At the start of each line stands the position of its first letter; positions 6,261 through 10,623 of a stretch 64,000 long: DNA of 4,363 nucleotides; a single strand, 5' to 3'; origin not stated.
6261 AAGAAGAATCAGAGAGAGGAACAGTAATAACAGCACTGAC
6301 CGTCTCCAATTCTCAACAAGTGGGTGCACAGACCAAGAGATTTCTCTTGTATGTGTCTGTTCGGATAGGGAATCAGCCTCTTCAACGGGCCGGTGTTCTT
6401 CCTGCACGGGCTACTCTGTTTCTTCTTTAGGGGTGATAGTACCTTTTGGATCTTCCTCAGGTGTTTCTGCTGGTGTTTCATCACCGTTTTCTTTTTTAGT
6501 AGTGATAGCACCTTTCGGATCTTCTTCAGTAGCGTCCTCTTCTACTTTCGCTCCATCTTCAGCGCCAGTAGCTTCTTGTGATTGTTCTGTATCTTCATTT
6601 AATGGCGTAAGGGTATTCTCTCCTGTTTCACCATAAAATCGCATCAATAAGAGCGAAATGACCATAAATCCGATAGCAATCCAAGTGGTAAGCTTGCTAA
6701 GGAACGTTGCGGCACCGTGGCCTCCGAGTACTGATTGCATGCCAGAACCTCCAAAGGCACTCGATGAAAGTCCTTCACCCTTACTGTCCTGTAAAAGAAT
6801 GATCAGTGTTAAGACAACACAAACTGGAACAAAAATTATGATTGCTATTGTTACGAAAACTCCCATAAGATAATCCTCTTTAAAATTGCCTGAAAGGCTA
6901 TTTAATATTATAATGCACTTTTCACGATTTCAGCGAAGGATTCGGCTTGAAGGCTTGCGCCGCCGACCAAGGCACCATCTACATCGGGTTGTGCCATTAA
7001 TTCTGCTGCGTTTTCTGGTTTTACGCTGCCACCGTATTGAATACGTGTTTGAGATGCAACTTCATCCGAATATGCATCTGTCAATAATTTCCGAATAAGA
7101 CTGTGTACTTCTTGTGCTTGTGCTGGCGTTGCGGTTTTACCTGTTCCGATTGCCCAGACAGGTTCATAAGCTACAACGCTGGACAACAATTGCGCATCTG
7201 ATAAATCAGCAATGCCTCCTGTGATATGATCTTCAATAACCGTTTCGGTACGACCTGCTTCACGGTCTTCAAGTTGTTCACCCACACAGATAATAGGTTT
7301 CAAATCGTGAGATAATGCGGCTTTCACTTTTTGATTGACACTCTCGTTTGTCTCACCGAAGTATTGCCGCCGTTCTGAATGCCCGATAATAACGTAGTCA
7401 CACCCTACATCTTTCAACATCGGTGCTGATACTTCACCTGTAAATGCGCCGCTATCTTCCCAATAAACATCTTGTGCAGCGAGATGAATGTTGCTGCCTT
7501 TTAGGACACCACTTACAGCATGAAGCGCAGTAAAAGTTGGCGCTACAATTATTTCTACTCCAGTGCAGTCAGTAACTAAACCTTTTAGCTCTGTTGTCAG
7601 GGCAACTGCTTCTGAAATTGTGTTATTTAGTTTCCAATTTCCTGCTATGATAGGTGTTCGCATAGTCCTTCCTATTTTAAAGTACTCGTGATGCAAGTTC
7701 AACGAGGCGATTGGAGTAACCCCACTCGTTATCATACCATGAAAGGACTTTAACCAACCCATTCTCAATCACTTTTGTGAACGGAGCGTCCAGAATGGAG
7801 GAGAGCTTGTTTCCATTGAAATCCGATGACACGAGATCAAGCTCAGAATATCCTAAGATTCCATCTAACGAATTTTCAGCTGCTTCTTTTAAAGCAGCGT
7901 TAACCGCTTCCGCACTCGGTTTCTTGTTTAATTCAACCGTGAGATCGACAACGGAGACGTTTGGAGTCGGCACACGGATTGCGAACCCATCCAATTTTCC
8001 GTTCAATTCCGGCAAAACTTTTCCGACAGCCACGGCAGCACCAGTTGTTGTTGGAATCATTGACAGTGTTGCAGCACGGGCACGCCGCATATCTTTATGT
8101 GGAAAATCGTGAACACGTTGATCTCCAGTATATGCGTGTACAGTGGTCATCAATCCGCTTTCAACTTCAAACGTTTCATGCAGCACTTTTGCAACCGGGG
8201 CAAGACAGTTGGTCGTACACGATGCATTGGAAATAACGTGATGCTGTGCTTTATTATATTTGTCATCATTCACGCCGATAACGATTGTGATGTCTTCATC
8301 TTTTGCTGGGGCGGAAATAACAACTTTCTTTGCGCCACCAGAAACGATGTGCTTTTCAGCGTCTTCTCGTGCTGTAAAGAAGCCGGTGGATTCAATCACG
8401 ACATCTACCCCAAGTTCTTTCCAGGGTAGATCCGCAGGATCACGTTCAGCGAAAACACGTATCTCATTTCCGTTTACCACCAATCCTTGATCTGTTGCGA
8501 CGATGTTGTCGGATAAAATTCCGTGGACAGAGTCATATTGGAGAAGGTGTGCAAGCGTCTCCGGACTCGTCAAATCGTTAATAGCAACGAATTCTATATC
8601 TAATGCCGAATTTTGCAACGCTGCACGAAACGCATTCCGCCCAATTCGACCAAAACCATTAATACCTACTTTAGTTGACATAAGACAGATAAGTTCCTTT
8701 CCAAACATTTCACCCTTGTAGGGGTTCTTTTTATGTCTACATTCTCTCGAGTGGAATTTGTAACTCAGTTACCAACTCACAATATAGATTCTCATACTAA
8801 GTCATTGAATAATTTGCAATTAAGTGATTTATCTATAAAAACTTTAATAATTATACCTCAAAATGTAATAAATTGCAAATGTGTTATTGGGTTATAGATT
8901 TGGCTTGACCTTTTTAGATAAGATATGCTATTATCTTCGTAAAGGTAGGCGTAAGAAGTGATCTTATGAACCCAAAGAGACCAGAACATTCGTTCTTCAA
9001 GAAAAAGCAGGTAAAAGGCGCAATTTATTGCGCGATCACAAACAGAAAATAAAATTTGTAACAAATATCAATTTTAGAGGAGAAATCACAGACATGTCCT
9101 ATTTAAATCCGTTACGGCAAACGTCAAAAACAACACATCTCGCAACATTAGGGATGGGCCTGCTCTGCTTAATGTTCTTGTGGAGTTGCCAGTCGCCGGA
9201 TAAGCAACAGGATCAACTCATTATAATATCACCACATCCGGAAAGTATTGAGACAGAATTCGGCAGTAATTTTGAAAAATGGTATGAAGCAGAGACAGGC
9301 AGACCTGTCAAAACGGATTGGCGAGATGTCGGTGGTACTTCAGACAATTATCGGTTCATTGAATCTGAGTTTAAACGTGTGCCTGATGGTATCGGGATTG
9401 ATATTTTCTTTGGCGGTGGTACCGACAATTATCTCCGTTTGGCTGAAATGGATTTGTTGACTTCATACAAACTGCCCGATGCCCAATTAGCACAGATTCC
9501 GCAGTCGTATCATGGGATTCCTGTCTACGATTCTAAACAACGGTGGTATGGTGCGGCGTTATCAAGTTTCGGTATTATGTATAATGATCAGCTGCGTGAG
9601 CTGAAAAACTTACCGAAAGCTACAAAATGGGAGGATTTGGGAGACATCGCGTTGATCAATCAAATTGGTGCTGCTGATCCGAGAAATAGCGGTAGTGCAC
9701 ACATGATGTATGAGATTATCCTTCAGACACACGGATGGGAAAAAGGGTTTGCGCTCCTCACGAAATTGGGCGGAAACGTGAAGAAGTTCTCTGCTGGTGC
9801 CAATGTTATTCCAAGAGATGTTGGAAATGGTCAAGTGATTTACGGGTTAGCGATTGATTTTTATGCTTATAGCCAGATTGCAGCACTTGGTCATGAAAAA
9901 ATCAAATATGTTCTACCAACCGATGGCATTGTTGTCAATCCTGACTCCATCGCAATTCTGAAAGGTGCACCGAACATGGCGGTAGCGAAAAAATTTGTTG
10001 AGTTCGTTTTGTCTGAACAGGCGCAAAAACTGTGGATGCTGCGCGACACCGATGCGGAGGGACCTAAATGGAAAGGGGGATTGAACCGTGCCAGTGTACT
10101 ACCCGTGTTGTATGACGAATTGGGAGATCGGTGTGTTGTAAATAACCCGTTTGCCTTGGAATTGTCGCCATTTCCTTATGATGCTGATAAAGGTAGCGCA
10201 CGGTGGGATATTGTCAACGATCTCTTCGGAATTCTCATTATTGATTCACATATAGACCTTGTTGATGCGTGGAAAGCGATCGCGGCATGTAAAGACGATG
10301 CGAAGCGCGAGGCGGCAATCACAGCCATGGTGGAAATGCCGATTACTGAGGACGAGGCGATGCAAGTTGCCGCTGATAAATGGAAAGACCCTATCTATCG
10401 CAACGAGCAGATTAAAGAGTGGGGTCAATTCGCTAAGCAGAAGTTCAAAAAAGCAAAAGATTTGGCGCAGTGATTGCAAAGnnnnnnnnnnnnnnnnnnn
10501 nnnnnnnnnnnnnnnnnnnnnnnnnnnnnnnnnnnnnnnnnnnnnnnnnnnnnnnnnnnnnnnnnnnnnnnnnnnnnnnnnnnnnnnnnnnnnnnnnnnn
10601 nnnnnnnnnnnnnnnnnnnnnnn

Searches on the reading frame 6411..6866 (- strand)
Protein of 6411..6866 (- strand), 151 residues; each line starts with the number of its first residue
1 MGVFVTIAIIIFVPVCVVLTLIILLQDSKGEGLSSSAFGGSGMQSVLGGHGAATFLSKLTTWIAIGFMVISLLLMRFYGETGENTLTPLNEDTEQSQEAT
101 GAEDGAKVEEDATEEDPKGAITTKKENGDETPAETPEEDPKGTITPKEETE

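Call 49: search_protein_families(library=pfam, proteins=[window:6411-6866:-], max_evalue=0.00001)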
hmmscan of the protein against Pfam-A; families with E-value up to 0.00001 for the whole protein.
window:6411-6866:- (151 aa): 1 family
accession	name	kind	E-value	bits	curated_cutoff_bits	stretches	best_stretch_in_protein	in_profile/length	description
PF03840.19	SecG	-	8.5e-18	64.7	29.2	1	8-75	2-68/70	Preprotein translocase SecG subunit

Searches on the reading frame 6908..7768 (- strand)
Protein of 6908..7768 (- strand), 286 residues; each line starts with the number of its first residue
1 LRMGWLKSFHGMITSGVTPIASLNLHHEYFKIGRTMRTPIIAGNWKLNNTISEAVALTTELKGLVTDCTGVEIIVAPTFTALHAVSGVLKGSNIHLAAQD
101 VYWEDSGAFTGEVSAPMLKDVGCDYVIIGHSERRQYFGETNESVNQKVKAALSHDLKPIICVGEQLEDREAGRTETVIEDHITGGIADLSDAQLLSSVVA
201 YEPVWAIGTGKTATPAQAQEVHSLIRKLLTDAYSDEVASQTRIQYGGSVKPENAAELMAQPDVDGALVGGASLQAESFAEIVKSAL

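Call 49: search_protein_families(library=pfam, proteins=[window:6908-7768:-], max_evalue=0.00001)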
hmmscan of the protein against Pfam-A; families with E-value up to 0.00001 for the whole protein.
window:6908-7768:- (286 aa): 1 family
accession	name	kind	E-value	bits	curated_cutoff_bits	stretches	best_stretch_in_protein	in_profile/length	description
PF00121.24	TIM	-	4.9e-102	341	20.1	1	39-284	1-244/245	Triosephosphate isomerase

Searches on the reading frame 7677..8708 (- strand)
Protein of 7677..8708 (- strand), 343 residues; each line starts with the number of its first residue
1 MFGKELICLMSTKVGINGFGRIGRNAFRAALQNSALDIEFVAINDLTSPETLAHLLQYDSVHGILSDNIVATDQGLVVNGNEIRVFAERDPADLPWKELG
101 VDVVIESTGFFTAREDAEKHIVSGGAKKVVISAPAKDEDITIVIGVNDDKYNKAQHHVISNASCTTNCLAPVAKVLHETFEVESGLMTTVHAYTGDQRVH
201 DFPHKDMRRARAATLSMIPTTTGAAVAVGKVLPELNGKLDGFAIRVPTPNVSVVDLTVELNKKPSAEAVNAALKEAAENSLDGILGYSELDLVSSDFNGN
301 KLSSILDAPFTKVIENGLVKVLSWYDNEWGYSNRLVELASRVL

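Call 49: search_protein_families(library=pfam, proteins=[window:7677-8708:-], max_evalue=0.00001)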
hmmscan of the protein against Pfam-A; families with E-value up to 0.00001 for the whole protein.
window:7677-8708:- (343 aa): 2 families
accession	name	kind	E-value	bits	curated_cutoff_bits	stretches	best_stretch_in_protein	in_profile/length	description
PF02800.25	Gp_dh_C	-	1.4e-65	220.1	24.4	1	169-325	1-158/158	Glyceraldehyde 3-phosphate dehydrogenase, C-terminal domain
PF00044.30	Gp_dh_N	-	6e-40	136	31.7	1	13-113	2-100/101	Glyceraldehyde 3-phosphate dehydrogenase, NAD binding domain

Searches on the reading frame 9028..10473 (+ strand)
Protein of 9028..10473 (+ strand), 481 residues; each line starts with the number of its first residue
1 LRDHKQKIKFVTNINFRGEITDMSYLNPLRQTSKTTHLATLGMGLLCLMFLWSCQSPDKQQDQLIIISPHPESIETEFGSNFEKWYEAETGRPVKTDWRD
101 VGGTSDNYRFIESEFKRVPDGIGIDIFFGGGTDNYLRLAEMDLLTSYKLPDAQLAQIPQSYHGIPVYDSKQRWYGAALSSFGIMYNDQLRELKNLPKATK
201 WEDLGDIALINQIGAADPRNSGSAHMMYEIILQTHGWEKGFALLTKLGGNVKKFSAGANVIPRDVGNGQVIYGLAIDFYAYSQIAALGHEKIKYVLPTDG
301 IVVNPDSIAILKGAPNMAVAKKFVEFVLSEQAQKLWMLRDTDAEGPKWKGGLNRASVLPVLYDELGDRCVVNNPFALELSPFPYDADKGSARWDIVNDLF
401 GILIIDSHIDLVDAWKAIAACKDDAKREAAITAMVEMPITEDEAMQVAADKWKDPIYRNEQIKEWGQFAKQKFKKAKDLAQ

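Call 49: search_protein_families(library=pfam, proteins=[window:9028-10473:+], max_evalue=0.00001)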
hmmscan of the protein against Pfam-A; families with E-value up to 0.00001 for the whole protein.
window:9028-10473:+ (481 aa): 4 families
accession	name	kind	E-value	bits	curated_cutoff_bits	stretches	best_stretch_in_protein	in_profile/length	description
PF13343.11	SBP_bac_6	-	1.8e-22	80.4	24.6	1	137-336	23-211/245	Bacterial extracellular solute-binding protein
PF13416.11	SBP_bac_8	-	1.9e-13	51.3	27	1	125-337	41-253/279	Bacterial extracellular solute-binding protein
PF13531.11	SBP_bac_11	-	5.6e-10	39.8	25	1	197-336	92-221/227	Bacterial extracellular solute-binding protein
PF01547.30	SBP_bac_1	-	2e-07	31.8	26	1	178-334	101-307/307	Bacterial extracellular solute-binding protein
